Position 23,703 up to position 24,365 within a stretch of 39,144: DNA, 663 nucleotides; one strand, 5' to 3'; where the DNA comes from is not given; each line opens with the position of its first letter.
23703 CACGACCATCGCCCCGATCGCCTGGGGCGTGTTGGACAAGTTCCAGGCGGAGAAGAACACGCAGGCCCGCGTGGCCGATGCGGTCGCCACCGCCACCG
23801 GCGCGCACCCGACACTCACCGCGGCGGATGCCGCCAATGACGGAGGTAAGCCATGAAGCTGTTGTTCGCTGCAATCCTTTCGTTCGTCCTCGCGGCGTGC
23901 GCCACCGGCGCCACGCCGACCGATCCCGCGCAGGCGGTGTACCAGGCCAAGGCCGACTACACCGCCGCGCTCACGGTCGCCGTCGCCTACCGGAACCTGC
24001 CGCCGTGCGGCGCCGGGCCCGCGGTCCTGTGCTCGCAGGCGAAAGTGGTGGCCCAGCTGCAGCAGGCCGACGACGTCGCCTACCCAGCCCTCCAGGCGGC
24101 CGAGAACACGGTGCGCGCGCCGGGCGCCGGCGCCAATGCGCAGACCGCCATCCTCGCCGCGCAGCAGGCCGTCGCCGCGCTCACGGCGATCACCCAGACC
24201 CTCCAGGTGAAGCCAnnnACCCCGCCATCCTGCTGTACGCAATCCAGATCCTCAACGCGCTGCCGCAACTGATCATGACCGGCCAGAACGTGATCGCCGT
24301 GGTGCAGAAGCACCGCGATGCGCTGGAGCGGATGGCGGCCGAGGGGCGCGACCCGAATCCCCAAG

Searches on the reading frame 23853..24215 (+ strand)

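Call 12: search_protein_families(library=phrogs, proteins=[window:23853-24215:+], max_evalue=0.001)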
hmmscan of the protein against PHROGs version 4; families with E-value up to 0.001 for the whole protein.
window:23853-24215:+ (121 aa): 0 families

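Call 22: search_protein_families(library=pfam, proteins=[window:23853-24215:+], max_evalue=0.1)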
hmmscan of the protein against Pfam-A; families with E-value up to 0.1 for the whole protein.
window:23853-24215:+ (121 aa): 1 family
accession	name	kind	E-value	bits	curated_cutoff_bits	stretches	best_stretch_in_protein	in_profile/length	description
PF20101.4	DUF6491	-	0.024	15.1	27.5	1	2-37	4-41/138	Family of unknown function (DUF6491)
